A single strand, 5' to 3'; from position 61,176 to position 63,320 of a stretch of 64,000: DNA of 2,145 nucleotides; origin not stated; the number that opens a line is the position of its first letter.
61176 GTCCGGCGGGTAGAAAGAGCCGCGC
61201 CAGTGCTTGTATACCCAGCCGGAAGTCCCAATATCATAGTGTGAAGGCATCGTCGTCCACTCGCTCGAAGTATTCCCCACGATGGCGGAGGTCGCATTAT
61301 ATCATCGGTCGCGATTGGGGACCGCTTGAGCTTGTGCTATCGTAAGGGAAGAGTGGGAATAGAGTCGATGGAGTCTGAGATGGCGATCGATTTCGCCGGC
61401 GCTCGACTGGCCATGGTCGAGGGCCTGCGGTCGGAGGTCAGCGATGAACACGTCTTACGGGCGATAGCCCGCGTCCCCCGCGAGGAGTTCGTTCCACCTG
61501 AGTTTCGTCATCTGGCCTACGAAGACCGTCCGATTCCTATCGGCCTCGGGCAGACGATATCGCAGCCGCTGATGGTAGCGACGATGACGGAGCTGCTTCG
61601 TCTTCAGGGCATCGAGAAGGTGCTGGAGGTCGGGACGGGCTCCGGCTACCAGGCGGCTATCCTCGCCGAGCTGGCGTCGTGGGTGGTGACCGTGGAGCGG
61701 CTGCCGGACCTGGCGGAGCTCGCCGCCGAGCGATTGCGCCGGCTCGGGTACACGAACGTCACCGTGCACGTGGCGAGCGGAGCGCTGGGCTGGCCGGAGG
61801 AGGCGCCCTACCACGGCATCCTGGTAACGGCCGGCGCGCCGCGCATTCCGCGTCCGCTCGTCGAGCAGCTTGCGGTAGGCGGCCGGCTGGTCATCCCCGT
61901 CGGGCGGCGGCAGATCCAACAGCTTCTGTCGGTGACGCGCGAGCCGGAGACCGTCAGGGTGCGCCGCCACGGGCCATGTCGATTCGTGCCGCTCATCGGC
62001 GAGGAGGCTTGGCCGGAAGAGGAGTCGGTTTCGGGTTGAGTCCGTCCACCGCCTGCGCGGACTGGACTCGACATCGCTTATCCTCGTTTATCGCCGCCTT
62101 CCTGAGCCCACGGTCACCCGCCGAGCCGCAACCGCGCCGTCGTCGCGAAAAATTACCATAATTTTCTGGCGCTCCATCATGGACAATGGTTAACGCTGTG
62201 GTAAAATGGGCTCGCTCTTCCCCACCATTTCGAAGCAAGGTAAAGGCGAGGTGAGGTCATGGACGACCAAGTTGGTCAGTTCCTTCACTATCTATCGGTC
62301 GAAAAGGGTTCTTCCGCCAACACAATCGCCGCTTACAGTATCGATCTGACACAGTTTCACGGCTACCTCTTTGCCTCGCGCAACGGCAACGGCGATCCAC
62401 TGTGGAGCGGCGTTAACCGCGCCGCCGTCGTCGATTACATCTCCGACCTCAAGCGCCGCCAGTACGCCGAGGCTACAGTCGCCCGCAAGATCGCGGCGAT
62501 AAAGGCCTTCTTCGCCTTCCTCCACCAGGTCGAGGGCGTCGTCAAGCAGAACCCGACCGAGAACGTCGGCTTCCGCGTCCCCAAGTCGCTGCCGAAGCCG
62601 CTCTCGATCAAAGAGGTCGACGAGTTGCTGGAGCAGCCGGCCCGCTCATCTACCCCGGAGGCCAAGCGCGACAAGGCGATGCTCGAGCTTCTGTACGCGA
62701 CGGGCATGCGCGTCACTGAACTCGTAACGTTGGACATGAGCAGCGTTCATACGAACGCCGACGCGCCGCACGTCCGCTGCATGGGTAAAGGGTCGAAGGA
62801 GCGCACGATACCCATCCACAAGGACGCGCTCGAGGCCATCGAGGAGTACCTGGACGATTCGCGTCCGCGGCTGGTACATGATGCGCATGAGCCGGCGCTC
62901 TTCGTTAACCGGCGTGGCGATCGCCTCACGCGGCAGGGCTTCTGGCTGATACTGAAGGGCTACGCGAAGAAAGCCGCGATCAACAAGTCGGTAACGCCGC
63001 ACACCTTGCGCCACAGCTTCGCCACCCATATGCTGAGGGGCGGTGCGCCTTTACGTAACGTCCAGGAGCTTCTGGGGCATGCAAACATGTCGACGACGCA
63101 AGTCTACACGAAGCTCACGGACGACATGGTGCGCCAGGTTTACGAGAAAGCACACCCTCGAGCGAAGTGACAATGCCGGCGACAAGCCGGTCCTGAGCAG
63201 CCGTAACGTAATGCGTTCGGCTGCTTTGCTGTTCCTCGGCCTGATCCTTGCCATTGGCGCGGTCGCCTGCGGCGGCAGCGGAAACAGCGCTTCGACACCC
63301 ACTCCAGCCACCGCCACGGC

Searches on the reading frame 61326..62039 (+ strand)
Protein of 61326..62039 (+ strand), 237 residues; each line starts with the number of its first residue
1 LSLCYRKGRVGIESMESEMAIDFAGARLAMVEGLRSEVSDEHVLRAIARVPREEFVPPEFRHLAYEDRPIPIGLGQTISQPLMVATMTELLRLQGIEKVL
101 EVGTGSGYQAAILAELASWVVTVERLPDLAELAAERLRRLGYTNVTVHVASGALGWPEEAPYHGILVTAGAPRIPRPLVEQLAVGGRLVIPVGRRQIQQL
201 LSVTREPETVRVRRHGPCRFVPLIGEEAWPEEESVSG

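Call 85: search_protein_families(library=pfam, proteins=[window:61326-62039:+], max_evalue=0.00001)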
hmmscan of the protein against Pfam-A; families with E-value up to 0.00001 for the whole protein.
window:61326-62039:+ (237 aa): 2 families
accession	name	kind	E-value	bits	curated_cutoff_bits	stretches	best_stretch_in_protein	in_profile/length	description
PF01135.25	PCMT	-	7.3e-63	212.6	20.3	1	30-227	6-209/210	Protein-L-isoaspartate(D-aspartate) O-methyltransferase (PCMT)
PF00398.26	RrnaAD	-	6.3e-06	25.9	24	1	91-150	26-82/263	Ribosomal RNA adenine dimethylase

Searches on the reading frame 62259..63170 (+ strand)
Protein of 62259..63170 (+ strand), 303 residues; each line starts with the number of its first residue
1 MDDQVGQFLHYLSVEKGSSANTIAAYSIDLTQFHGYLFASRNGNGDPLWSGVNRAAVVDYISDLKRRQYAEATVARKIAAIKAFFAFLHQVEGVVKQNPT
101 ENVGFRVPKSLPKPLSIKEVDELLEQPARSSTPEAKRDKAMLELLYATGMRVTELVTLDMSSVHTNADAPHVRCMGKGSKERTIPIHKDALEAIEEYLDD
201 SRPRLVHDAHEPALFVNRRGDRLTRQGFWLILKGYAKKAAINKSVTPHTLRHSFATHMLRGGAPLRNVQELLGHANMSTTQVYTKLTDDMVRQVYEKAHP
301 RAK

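Call 85: search_protein_families(library=pfam, proteins=[window:62259-63170:+], max_evalue=0.00001)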
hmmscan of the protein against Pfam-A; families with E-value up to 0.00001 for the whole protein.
window:62259-63170:+ (303 aa): 2 families
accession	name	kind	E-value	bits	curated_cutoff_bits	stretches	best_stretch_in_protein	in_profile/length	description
PF00589.27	Phage_integrase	-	2.3e-49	167.9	27.1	1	116-288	4-170/172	Phage integrase family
PF02899.23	Phage_int_SAM_1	-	2.3e-16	60.3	22.3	1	7-89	3-80/83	Phage integrase, N-terminal SAM-like domain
